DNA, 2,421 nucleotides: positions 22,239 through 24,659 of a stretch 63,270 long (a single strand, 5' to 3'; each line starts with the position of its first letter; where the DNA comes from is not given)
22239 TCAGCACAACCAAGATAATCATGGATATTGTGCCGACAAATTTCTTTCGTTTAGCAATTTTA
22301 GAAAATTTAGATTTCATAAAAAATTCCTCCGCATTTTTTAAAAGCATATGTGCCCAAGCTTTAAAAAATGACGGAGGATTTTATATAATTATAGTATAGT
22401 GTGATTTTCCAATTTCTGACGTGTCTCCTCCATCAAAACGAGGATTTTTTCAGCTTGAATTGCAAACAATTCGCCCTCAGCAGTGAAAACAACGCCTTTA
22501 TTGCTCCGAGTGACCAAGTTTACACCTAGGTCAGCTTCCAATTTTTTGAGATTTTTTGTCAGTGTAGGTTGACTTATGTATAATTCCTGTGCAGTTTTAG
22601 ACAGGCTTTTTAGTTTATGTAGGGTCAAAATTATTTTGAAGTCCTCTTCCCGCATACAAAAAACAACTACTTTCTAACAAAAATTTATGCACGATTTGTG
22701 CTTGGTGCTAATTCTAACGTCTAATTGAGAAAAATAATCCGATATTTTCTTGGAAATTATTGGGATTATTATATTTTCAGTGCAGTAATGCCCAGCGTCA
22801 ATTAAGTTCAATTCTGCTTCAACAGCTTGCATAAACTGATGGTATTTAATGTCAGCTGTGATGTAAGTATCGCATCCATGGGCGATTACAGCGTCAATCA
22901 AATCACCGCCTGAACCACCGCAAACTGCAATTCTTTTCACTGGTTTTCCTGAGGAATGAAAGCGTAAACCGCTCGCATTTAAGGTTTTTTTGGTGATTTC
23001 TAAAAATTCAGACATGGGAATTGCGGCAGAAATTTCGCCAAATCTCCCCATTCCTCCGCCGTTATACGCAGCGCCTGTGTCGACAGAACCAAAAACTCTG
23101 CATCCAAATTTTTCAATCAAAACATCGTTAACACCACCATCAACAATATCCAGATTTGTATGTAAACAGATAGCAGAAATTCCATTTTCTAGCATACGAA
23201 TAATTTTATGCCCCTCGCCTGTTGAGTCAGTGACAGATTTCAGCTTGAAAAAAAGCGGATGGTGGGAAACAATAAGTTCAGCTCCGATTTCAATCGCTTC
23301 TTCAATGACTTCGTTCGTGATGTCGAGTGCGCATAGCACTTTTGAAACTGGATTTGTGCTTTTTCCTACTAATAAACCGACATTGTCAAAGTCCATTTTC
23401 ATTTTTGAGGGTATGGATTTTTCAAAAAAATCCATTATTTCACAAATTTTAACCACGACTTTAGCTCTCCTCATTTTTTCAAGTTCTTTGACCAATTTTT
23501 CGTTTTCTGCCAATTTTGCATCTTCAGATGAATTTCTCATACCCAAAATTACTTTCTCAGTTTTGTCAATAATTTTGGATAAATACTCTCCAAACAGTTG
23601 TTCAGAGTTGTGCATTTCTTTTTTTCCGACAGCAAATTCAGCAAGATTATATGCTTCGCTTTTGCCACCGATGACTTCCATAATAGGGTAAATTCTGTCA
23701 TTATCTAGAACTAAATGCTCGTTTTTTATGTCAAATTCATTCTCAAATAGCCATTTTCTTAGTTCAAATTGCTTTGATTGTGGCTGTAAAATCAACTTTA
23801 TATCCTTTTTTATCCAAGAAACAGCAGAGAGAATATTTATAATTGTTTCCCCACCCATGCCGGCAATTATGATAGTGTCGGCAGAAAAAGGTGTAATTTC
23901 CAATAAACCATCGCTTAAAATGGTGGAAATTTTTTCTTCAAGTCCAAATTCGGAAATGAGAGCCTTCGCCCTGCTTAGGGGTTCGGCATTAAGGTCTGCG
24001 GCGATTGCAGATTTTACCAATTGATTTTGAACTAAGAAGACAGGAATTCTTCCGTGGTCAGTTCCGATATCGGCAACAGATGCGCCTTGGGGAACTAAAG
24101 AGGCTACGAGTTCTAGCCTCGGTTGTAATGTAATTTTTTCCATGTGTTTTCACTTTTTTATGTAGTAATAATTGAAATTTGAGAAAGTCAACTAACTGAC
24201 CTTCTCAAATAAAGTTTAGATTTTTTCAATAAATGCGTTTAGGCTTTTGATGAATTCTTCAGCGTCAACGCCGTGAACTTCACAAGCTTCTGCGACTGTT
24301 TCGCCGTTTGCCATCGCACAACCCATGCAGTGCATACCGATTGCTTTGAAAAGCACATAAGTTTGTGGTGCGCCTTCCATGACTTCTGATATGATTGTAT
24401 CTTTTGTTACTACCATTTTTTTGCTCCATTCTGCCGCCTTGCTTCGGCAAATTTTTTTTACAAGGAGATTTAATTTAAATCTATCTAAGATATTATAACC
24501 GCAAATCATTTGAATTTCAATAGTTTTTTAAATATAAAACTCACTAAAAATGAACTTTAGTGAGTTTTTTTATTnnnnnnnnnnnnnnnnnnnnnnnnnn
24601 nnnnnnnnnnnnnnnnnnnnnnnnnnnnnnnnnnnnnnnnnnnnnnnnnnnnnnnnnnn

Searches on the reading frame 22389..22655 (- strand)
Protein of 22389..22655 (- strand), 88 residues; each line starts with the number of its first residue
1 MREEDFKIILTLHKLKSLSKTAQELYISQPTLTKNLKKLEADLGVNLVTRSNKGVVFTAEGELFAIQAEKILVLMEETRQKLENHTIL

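Call 3: search_protein_families(library=pfam, proteins=[window:22389-22655:-], max_evalue=0.01)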
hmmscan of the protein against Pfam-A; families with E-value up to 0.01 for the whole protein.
window:22389-22655:- (88 aa): 3 families
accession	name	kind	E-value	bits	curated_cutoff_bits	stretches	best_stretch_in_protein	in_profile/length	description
PF00126.33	HTH_1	-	1.1e-16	60.9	26.6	1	5-62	3-60/60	Bacterial regulatory helix-turn-helix protein, lysR family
PF13556.12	HTH_30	-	0.0002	21.5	27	1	16-47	13-44/59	PucR C-terminal helix-turn-helix domain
PF05043.19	Mga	-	0.0062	17.5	21.1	1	13-43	28-58/87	Mga helix-turn-helix domain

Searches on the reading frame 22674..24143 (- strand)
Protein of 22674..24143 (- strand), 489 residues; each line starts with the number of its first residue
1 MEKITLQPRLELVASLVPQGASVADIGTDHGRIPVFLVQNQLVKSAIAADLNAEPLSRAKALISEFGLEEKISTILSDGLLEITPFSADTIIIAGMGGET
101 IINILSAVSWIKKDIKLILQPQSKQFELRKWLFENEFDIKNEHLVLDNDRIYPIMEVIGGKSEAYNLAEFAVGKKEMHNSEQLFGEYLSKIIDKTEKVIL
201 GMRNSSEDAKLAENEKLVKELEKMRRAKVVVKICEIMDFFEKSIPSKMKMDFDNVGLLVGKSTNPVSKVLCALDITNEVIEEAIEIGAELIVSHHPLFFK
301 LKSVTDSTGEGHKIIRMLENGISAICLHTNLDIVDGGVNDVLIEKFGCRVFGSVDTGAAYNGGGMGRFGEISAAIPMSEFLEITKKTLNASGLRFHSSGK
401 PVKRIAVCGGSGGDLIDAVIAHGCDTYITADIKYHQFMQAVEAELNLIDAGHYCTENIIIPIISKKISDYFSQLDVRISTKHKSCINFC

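Call 3: search_protein_families(library=pfam, proteins=[window:22674-24143:-], max_evalue=0.01)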
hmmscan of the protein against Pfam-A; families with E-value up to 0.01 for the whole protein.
window:22674-24143:- (489 aa): 3 families
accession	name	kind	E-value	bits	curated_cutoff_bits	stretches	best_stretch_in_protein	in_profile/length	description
PF01784.24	DUF34_NIF3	-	2.3e-69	234.3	23.4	1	232-479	2-250/256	Duf34/NIF3 (NGG1p interacting factor 3)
PF12847.13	Methyltransf_18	-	3.9e-53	180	27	1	6-155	1-151/151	Methyltransferase domain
PF04816.18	TrmK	-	3.2e-44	151.4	27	1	23-219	1-201/205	tRNA (adenine(22)-N(1))-methyltransferase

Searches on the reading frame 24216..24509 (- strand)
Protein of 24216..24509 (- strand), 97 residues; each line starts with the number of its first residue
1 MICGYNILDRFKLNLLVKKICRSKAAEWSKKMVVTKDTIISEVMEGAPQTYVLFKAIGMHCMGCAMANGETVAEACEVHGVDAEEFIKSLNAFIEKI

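Call 3: search_protein_families(library=pfam, proteins=[window:24216-24509:-], max_evalue=0.01)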
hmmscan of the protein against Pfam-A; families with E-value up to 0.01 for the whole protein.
window:24216-24509:- (97 aa): 1 family
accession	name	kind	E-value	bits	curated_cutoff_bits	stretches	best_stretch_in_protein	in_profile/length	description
PF08984.16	DUF1858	-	1.7e-16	60.4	32.2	1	35-87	2-59/59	Domain of unknown function (DUF1858)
